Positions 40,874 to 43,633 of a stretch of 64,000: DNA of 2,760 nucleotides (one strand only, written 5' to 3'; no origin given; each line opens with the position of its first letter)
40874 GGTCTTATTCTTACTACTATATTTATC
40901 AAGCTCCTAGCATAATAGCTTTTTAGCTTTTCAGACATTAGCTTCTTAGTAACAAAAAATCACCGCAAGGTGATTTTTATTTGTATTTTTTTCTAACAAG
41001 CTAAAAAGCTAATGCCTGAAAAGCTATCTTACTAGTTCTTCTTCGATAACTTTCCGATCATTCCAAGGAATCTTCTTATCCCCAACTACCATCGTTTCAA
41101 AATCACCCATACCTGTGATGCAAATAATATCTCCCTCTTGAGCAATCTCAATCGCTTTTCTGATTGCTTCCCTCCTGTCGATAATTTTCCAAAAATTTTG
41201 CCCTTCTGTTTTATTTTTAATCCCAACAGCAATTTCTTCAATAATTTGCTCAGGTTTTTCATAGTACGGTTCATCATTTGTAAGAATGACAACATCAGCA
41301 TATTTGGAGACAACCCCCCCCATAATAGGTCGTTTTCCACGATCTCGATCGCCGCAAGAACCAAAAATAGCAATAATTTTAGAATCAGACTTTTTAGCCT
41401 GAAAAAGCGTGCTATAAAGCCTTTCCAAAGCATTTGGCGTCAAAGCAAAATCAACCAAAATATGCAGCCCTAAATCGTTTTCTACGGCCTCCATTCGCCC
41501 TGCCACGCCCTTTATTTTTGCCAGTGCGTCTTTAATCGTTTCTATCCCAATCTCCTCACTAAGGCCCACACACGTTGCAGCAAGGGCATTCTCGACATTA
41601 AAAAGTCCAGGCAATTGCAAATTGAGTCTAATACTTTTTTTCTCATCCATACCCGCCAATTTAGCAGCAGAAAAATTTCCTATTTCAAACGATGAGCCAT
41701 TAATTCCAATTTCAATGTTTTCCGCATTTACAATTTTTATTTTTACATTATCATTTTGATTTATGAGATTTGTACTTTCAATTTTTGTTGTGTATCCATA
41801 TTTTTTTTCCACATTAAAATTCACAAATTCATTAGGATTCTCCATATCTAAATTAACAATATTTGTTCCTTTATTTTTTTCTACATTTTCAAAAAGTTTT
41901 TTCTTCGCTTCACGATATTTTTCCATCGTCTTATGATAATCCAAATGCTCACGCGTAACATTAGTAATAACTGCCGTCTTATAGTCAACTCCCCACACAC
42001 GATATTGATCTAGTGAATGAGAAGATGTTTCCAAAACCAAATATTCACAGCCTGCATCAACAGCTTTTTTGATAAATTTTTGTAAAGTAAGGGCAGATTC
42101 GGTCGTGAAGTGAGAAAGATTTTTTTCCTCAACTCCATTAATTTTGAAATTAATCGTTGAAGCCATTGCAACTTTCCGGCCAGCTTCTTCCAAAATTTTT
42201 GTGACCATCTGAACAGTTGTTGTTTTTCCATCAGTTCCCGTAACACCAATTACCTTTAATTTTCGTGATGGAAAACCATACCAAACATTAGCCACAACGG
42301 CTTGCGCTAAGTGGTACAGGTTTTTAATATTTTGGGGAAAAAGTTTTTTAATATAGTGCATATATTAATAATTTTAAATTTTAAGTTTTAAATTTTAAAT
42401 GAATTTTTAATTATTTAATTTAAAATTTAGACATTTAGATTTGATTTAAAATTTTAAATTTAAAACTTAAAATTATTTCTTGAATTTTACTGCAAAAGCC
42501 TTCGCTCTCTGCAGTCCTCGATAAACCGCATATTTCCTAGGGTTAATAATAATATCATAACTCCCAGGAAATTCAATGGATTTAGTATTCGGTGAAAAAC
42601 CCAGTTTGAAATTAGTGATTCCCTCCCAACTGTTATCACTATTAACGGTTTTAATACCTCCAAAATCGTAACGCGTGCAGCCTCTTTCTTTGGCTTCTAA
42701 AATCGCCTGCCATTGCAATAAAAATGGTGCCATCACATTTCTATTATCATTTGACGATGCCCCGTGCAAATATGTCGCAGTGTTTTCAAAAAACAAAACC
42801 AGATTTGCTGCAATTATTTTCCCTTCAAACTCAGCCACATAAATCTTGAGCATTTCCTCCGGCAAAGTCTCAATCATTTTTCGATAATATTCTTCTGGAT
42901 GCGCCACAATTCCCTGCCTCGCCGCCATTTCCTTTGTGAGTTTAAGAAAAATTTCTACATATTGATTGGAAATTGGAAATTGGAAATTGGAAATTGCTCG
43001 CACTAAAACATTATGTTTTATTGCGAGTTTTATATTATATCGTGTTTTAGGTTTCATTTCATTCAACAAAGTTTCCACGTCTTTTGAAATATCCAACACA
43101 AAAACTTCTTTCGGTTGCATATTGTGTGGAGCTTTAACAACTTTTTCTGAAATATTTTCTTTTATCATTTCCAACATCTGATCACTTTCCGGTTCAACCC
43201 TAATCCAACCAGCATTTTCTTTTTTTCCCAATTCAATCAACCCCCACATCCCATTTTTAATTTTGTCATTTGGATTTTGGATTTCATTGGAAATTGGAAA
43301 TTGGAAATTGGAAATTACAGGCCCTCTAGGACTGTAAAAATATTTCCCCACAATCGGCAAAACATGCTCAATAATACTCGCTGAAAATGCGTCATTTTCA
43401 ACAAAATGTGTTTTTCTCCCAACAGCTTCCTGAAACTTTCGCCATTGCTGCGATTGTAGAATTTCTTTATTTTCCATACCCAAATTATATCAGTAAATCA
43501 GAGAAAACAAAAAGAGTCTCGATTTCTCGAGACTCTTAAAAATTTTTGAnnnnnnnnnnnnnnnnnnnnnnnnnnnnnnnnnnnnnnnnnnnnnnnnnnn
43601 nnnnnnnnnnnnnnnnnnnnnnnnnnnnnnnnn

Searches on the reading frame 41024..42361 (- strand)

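Call 68: search_protein_families(library=pfam, max_evalue=1e-8, proteins=[window:41024-42361:-])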
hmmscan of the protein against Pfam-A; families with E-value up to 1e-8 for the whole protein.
window:41024-42361:- (445 aa): 2 families
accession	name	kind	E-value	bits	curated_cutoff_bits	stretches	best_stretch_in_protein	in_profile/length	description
PF08245.18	Mur_ligase_M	-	3.8e-44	151.5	24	1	40-265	1-199/200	Mur ligase middle domain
PF02875.26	Mur_ligase_C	-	4.3e-26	92.7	28.4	1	288-418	1-126/127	Mur ligase, glutamate ligase domain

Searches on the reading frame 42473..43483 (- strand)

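Call 68: search_protein_families(library=pfam, max_evalue=1e-8, proteins=[window:42473-43483:-])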
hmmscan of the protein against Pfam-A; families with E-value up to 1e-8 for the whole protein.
window:42473-43483:- (336 aa): 2 families
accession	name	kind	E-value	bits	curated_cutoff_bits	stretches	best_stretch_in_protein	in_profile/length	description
PF02388.22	FemAB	-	7e-43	147.4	24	2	223-325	307-405/406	FemAB family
PF13480.13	Acetyltransf_6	-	5.9e-15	56.1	22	1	147-276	3-136/143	Acetyltransferase (GNAT) domain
